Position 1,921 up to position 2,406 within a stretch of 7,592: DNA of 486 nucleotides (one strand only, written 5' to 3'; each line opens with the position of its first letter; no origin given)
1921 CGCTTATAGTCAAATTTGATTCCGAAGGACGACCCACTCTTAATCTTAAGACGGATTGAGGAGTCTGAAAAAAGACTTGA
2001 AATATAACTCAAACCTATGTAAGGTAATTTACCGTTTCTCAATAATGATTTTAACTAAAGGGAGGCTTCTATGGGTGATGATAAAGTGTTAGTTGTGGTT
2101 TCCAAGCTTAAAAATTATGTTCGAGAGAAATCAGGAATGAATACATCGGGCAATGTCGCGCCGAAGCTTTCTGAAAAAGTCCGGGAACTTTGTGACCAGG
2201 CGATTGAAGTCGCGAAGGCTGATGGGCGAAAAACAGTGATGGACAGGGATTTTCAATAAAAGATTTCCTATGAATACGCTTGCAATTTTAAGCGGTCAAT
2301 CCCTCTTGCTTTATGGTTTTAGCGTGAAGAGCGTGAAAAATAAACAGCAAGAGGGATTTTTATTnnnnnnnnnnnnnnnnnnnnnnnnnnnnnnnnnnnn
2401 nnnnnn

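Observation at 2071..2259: HBb/Bd0055-like bacterial histone with a very strong ribosome-binding site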

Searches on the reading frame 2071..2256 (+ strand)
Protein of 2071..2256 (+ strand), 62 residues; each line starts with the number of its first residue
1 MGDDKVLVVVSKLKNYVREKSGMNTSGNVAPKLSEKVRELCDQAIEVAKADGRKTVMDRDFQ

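Call 3: search_protein_families(library=pfam, proteins=[window:2071-2256:+], max_evalue=10)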
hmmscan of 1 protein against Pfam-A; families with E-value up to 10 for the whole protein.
window:2071-2256:+ (62 aa): 3 families
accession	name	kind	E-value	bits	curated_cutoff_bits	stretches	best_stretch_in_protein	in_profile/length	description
PF00808.29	CBFD_NFYB_HMF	-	0.0007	20.3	21.4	1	33-60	33-60/65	Histone-like transcription factor (CBF/NF-Y) and archaeal histone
PF11900.14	DUF3420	-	0.082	13.5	24.9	1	9-38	15-44/47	Domain of unknown function (DUF3420)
PF02269.22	TFIID-18kDa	-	0.11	13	27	1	34-61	33-60/93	Transcription initiation factor IID, 18kD subunit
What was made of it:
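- On Histone-fold superfamily: CBFD_NFYB_HMF scores 20.3 bits against a cut-off of 21.4 (E=7e-4), covering only residues 33-60 (call 3).
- On DUF1931 pseudodimeric histones: The protein is a 62-aa singlet with no DUF1931 hit in Pfam (call 3), and the RKT and clamp residues are present.
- Closest known: Archaeal nucleosomal histones HMfA/HMfB. Same: There is a weak Pfam CBFD_NFYB_HMF match over residues 33-60 (call 3).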

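Call 4: search_solved_structures(query=window:2071-2256:+, max_evalue=10, show_alignments=5)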
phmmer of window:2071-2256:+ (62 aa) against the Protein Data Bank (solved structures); distinct sequences matched with E-value up to 10: 16.
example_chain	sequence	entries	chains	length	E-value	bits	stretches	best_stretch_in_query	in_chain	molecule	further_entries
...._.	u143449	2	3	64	4.3e-13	52.2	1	5-61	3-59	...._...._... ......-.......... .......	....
8cmp_A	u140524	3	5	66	4.4e-13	52.2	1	5-61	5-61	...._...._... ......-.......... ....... | Transcription factor CBF/NF-Y/archaeal histone domain-containing protein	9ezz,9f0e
9qt0_A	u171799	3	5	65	7.4e-06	29.7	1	5-61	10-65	DUF1931 domain-containing protein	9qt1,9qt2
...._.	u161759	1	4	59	0.0055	20.7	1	7-59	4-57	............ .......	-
1f1e_A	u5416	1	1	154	0.12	16.5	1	35-61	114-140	HISTONE FOLD PROTEIN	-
9qv5_A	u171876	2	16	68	0.17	16.1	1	12-61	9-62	Archaeal histone A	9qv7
9qv6_A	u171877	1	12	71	0.19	15.9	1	12-61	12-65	Archaeal histone A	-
1hta_A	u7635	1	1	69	0.2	15.8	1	13-61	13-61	HISTONE HMFA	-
1b67_A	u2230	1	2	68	0.27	15.4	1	14-61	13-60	PROTEIN (HISTONE HMFA)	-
1a7w_A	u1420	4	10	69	0.55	14.5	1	28-61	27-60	HISTONE HMFB | PROTEIN (HISTONE HMFB) | HISTONE B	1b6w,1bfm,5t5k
1ku5_A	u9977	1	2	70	1.1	13.5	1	23-60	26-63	HPhA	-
3te6_A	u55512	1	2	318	1.1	13.5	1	4-52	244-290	Regulatory protein SIR3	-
8f6q_A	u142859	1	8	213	1.7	12.9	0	2-53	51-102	C8-71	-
8fy4_B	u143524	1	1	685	4.4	11.7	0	10-34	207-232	CCR4-NOT transcription complex subunit 10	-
8f6r_A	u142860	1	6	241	5.2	11.4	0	29-56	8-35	De novo designed oligomeric protein C6-79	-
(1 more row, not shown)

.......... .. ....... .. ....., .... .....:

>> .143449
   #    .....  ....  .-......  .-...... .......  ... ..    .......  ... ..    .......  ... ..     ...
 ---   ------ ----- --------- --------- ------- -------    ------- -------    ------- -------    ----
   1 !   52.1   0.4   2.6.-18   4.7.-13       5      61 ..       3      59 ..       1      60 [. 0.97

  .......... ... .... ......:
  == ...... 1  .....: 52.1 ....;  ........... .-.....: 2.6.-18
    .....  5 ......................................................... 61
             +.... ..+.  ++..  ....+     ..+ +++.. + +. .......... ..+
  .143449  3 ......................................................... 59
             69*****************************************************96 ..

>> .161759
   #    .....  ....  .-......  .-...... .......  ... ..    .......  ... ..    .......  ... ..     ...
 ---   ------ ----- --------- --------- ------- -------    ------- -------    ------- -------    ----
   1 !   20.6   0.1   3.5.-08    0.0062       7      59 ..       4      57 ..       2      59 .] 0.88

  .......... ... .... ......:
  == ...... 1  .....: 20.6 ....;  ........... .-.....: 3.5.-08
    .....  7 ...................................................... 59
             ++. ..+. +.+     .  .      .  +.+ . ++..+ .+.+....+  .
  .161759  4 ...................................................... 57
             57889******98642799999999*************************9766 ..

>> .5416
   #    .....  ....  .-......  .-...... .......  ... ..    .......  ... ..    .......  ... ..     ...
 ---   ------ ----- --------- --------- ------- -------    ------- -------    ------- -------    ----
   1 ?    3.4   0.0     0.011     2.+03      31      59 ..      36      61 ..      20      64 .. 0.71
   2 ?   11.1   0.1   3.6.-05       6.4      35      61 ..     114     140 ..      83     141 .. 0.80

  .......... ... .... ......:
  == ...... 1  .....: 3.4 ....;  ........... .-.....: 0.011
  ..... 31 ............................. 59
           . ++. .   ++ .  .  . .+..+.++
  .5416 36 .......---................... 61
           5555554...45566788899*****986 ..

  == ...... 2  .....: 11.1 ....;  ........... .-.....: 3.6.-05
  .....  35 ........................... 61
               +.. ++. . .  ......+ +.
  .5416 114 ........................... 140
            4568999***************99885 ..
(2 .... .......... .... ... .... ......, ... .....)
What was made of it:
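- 2071..2259 (+): Coding sequence of a 62-aa singlet histone of the alpha3-truncated 'bacterial dimer' (HBb/Bd0055) type. Predicted alpha1 is 10-21, L1 22-28, alpha2 29-50, L2 51-57 and alpha3 58-60. PDB phmmer gives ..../8cmp at E=4e-13 (call 4).
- On Histone-fold superfamily: These models are built mainly on archaeal and eukaryotic sequences, yet the HBb PDB entries carry the CBFD_NFYB_HMF name (call 4).
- Here the aligned residues are V47, D51 and R53 (alignment in call 4).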

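Call 5: search_protein_families(library=ncbifam, proteins=[window:2071-2256:+], max_evalue=10)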
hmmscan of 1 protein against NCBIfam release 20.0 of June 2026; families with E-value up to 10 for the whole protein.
window:2071-2256:+ (62 aa): 4 families
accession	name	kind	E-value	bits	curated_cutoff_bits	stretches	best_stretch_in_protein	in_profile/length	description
NF043032.1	archaea_histone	superfamily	0.00083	19.7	50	1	33-60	29-56/60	histone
NF041332.1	KDG_KDGal_kin_Halo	equivalog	0.053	12.9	440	1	15-60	124-168/320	bifunctional 2-dehydro-3-deoxygluconokinase/2-dehydro-3-deoxygalactonokinase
NF045735.1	PaDhStyDPseudo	equivalog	0.084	11.5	850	1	4-57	303-356/483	phenylacetaldehyde dehydrogenase StyD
NF053787.1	GlcN_PG_synth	equivalog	0.12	11.2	480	1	8-57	291-340/361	N-acetylglucosaminyl phosphatidylglycerol synthase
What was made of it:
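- On Histone-fold superfamily: NF043032 scores 19.7 against 50 (call 5).
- The curated Pfam and NCBIfam histone models fall below their cut-offs (calls 3, 5).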

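Call 6: find_encoding_contigs(protein=window:2071-2256:+, flank=10000, max_places=6)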
Protein window:2071-2256:+ (62 aa): 3 contigs read that carry it; 3 places shown.
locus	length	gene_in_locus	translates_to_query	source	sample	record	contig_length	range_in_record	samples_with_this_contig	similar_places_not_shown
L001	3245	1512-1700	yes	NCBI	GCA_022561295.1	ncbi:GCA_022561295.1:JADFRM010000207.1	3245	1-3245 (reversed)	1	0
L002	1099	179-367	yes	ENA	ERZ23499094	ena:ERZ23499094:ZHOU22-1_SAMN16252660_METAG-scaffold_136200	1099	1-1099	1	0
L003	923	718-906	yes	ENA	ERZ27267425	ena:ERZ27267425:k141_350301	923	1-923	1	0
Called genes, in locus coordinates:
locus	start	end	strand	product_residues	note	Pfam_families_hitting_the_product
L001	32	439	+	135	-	-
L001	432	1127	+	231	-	PF13539:Peptidase_M15_4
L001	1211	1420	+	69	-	-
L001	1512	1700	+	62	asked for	-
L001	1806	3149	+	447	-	-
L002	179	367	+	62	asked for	-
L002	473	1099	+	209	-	?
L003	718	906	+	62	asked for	-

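Call 8: find_homologous_proteins(query=window:2071-2256:+, max_evalue=0.001)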
Query window:2071-2256:+ (62 aa): 1878 proteins with E <= 0.001 among 1878 candidates; the best 120 are listed.
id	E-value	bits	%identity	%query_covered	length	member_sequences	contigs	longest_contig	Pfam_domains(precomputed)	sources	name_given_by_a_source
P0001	8.2e-32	125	100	100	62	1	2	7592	-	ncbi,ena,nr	ncbi:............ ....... IID04_05270 [PVC group bacterium]|nr:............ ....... [PVC group bacte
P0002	1.6e-31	124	98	100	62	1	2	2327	-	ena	-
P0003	1.2e-30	121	97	100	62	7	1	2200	-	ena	-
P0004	6.3e-24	100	77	100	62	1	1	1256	-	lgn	-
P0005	6.4e-24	100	82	100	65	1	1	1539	-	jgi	jgi:histone H3/H4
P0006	1.2e-23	99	79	100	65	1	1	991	-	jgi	jgi:histone H3/H4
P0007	2.4e-23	98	79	94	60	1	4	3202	-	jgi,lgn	-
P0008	2.9e-23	98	80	98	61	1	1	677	-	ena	-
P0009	4.1e-23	98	76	100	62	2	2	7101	-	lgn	-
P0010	4.2e-23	98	79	100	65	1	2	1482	-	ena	-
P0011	7.8e-23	97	77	98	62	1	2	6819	-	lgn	-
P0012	8.9e-23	97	77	100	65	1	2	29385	-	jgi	-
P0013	1.0e-22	96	79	98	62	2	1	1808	-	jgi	-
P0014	1.2e-22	96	74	100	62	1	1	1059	-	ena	-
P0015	1.3e-22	96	74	100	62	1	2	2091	-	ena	-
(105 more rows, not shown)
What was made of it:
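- Checked: It recurs in three other assemblies (calls 6, 8), and 1878 database clusters match it at E<=1e-3 (call 8).
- Tried and rejected: The taxon stays at 'PVC group bacterium', as named by NCBI (call 8).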

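Call 24: find_related_loci(query=A1, collection=genome_contigs, flank=4000)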
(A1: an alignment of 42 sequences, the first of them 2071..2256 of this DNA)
Query A1 (62 aa) in genome_contigs; peptide patterns used: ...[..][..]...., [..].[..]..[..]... (x = any residue, [..] = any of these).
599 stretches matched a pattern (row limit reached: there are more); 568 encode a relative of the query (tblastn E <= 1e-3); the best 80 are kept; 80 distinct loci.
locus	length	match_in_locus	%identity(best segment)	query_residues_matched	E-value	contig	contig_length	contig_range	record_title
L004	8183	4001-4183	75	1-61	2e-28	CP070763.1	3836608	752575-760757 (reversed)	MAG: Candidatus Latescibacterota bacterium isolate bin260 chromosome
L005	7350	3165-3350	74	1-62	2e-28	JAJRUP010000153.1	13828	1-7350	MAG: bacterium isolate Dive96_bin10.193 k141_2901377, whole genome shotgun sequence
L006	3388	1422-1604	75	1-61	5e-28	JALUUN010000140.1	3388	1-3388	MAG: Planctomycetota bacterium isolate 128-326_metabat1_scaf2bin.018 128-326_scaffold_17718_c1, whole genome shotgun seq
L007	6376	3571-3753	74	1-61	5e-28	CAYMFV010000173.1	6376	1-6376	MAG TPA_asm: uncultured Planctomycetales bacterium isolate binchicken_co172_206 genome assembly, contig: NODE_11901_leng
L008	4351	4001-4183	72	2-62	4e-27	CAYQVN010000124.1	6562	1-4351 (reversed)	MAG TPA_asm: uncultured Nitrospirota bacterium isolate binchicken_co275_510 genome assembly, contig: NODE_20972_length_6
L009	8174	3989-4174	74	1-61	4e-27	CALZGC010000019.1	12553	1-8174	MAG: uncultured Nitrospirae bacterium isolate FCS_M_CG2-30-53-67_02 genome assembly, contig: k121_73456, whole genome sh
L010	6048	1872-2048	75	2-60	4e-27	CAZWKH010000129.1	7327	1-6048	MAG TPA_asm: uncultured bacterium isolate binchicken_co342_17 genome assembly, contig: NODE_3034_length_7327_cov_5.53795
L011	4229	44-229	71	1-62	4e-27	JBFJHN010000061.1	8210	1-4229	MAG: Candidatus Krumholzibacteriia bacterium isolate Mix_sand16.2022.02.G.6 k141_1267774_length_8210_cov_11.1865, whole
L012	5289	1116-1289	76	5-62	6e-27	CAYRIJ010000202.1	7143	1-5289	MAG TPA_asm: uncultured bacterium isolate binchicken_co224_236 genome assembly, contig: NODE_11756_length_7143_cov_6.856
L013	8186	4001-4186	76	1-62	5e-27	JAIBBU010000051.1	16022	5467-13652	MAG: Oligoflexia bacterium isolate SSF28 NODE_73603_length_16022_cov_7.358666, whole genome shotgun sequence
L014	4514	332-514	74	2-62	9e-27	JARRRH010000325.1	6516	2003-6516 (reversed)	MAG: Deltaproteobacteria bacterium isolate Spart_223_MAG scaffold_24503, whole genome shotgun sequence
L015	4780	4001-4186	71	1-62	7e-27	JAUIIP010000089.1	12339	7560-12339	MAG: bacterium isolate Co_bin.267 NODE_28568_length_12339_cov_0.873158, whole genome shotgun sequence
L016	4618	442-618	76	3-61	7e-27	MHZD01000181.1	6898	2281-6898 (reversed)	MAG: Planctomycetes bacterium RIFOXYC2_FULL_41_27 rifoxyc2_full_scaffold_4892, whole genome shotgun sequence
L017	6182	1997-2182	76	1-62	9e-27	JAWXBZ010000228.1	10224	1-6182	MAG: Candidatus Eisenbacteria bacterium isolate MP8IB2.79 k99_1510966, whole genome shotgun sequence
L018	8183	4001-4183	72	2-62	1e-26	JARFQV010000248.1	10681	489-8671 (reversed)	MAG: Pseudomonadota bacterium isolate MAG_Ve_Sed_33 k141_5590529, whole genome shotgun sequence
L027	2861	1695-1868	74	4-61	3e-26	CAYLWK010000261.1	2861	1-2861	MAG TPA_asm: uncultured Oligoflexia bacterium isolate binchicken_co307_119 genome assembly, contig: k119_1544104, whole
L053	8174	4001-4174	78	5-62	3e-25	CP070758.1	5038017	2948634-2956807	MAG: Gemmatimonadota bacterium isolate bin29 chromosome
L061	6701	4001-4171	77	5-61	5e-25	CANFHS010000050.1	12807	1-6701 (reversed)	MAG: Bacteriovoracaceae bacterium isolate Jr-14may18-18 genome assembly, contig: Jr-14may18-C7778, whole genome shotgun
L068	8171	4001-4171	77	5-61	1e-24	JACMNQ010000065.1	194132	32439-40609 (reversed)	MAG: Oligoflexia bacterium isolate LF-bin-178 FL-bin-178-contig-k141_2331634, whole genome shotgun sequence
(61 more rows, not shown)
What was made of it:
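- Its closest relatives lie in complete or megabase-scale bacterial chromosomes, for example CP070763 Latescibacterota and CP070758 Gemmatimonadota (call 24).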

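Call 26: predict_structure(alignment_id=A1)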
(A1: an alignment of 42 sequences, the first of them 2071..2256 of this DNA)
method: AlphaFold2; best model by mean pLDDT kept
length: 62 residues; sequences in the alignment: 42
mean_pLDDT: 67.9   pTM: 0.40
mean pLDDT of the five models: 67.9, 66.7, 63.4, 62.6, 59.6
residues with pLDDT >= 90: 0; 70-90: 31; 50-70: 27; < 50: 4
segments of 3 or more residues with pLDDT < 50: 59-62
pLDDT, mean of each block of 10 residues (from residue 1): 63 72 61 78 79 59 45
secondary structure, 60 per line:
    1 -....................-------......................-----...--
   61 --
elements in order: H2-21 H29-50

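Call 30: fold_search(model_id=the predicted structure, library=pdb)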
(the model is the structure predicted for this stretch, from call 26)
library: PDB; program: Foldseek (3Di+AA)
matches with E <= 10: 4; with E <= 0.001: 0
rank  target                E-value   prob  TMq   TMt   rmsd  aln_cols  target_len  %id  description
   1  6kez_O                5.7e+00  0.10  0.45  0.40   7.9        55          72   16  Crystal structure of GAPDH/CP12/PRK complex from Arabidopsis thaliana (released 2020-05-13)
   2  6h8f_A                6.6e+00  0.10  0.35  0.46   5.1        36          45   14  Fragment of the C-terminal domain of the TssA component of the type VI secretion system from Burkholderia cenocepacia (released 2018-11-21)
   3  6hs6_A                8.7e+00  0.04  0.33  0.30   8.0        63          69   10  C-terminal domain of the TssA component of the type VI secretion system from Burkholderia cenocepacia (released 2018-11-21)
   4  8ukh_B                9.3e+00  0.08  0.45  0.48   3.5        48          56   17  Crystal structure of Plasmodium falciparum CelTOS in complex with antibody 4h12 (released 2024-09-11)
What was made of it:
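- The first AF2 run, with a shallow alignment, gave pLDDT 68 and no Foldseek hits (calls 26, 30).
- Tried and rejected: Foldseek found nothing meaningful (calls 26, 30), so I treated it as inconclusive.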

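Call 31: search_solved_structures(query=A1, max_evalue=1, show_alignments=0)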
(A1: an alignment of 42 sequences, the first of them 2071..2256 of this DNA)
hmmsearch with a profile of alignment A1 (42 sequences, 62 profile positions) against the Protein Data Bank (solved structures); distinct sequences matched with E-value up to 1: 12.
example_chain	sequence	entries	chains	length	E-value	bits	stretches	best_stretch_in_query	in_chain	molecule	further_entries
8cmp_A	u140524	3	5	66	1.3e-19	73.4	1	4-61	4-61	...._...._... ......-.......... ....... | Transcription factor CBF/NF-Y/archaeal histone domain-containing protein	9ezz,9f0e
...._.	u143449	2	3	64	1.7e-19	73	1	4-61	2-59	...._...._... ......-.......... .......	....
9qt0_A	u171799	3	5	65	2.1e-09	40.7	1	2-61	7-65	DUF1931 domain-containing protein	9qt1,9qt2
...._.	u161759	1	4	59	3e-07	33.7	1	7-59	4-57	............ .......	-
8bdk_A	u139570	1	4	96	0.00051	23.4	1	13-61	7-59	DNA-binding protein HmvA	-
9qv6_A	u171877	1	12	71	0.018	18.4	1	33-61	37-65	Archaeal histone A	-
9qv5_A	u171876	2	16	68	0.019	18.4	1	33-61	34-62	Archaeal histone A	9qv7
1a7w_A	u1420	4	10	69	0.035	17.5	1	30-61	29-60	HISTONE HMFB | PROTEIN (HISTONE HMFB) | HISTONE B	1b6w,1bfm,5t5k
1f1e_A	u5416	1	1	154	0.06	16.7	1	38-60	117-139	HISTONE FOLD PROTEIN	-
1ku5_A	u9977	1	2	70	0.07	16.5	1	29-60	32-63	HPhA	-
1b67_A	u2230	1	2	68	0.34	14.3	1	30-61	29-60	PROTEIN (HISTONE HMFA)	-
1hta_A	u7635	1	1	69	0.36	14.3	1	30-61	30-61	HISTONE HMFA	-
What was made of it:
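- On Archaeal nucleosomal histones (HMf/HTk type): Sequence E-values are 0.02-0.4 (calls 4, 31).
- Closest known: Archaeal nucleosomal histones HMfA/HMfB. Different: Sequence similarity is marginal (E 0.02-0.4, calls 4, 31).
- The profile search gives 1e-19 (call 31). HLp scores 7e-6 and 2e-9, and HTkC 5e-3 and 3e-7 (calls 4, 31). Archaeal histones are only distant matches (call 31).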

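Call 55: search_protein_representatives(alignment_id=A1)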
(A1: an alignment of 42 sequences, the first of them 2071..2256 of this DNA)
Query: 42 sequences, 62 profile positions. Proteins with E-value up to 0.001 (for the whole library): 981; up to 1e-10: 487; up to 1e-30: 18. The best 150 are listed.
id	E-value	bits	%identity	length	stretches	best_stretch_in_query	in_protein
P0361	9.3e-58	208.4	-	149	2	2-62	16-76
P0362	2.4e-46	171.8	-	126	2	4-62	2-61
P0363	3.6e-45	168.0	-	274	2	4-61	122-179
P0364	4.9e-41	154.8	-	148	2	6-62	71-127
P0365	1.9e-40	152.9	-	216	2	5-61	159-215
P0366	8.3e-40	150.9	-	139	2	1-62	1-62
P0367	4.4e-39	148.5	-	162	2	3-61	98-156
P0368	1.0e-38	147.4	-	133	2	2-61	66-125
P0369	3.3e-37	142.6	-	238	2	4-61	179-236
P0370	1.2e-36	140.7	-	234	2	4-61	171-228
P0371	6.0e-36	138.5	-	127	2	3-61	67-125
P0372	3.0e-34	133.1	-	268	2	4-61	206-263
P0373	4.8e-34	132.4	-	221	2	4-60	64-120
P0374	4.1e-32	126.2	-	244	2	4-61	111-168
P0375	7.0e-32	125.5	-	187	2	3-61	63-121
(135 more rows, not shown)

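Call 62: predict_structure(alignment_id=A3)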
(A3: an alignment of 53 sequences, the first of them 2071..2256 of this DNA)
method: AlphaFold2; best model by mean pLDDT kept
length: 62 residues; sequences in the alignment: 53
mean_pLDDT: 92.7   pTM: 0.72
mean pLDDT of the five models: 92.7, 89.8, 87.1, 86.6, 85.9
residues with pLDDT >= 90: 53; 70-90: 5; 50-70: 3; < 50: 1
segments of 3 or more residues with pLDDT < 50: none
pLDDT, mean of each block of 10 residues (from residue 1): 73 97 96 95 98 98 89
secondary structure, 60 per line:
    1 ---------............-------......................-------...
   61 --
elements in order: H10-21 H29-50
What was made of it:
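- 2071..2259 (+): The AF2 model has pLDDT 92.7 (call 62).
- On Histone-fold superfamily: The AF2 model has pLDDT 92.7, with H10-21, H29-50 and a turn at 58-60 (call 62).
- On Bacterial dimer (HBb/Bd0055-type) alpha3 histones: In the model alpha3 is 58-60 and alpha2 is 29-50 (22 residues), and the protein ends at residue 62 (call 62).
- On Archaeal nucleosomal histones (HMf/HTk type): Only 7 residues follow T55, and alpha3 is a single turn (call 62).
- Structure: the AF2 model has pLDDT 92.7 and pTM 0.72, with alpha1 10-21, alpha2 29-50 and alpha3 58-60 (call 62).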
